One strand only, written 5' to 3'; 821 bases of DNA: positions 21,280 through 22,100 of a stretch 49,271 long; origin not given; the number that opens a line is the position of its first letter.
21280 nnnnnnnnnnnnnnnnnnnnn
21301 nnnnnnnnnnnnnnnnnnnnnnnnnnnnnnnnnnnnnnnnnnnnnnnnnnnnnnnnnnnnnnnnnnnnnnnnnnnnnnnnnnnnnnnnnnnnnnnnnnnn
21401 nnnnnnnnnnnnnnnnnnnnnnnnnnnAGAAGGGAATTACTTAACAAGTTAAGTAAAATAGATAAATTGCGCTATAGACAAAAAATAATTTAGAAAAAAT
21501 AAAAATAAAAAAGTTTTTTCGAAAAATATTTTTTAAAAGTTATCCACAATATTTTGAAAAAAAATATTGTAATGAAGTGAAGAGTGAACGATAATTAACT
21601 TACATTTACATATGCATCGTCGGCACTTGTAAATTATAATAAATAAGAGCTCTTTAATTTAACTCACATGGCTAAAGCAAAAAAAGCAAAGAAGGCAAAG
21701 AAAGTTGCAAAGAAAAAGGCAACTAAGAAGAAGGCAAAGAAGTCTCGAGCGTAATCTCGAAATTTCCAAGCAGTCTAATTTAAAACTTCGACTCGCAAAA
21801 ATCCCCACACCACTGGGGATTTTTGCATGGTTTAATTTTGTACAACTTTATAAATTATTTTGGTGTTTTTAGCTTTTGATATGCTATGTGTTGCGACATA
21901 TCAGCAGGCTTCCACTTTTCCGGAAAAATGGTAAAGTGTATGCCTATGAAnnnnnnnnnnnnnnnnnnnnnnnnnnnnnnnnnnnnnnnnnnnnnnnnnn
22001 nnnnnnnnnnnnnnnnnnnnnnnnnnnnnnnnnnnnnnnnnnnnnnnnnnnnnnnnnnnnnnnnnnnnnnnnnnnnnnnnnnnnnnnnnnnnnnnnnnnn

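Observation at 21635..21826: Unannotated 28-aa Lys/Ala micropeptide gene with its own promoter and terminator: candidate minimal nucleoid-compacting protein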

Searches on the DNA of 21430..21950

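Call 62: search_rna_families(source=window, start=21430, end=21950, threshold=evalue, max_evalue=1)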
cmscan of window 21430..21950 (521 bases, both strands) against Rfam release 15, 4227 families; matches with E-value up to 1: 3.
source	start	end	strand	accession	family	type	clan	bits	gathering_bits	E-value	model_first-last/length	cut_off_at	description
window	21769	21861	+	RF01770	rimP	Cis-reg; leader;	-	21.1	47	0.53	1-102/102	no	Gammaprotebacteria rimP leader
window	21788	21889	-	RF02905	sRNA41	Gene; sRNA;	-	20.2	45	0.79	1-113/113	no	Archaeal Small RNA 41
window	21777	21839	-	RF04060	mir-703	Gene; miRNA;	-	20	88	0.34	1-67/67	no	mir-703 microRNA precursor family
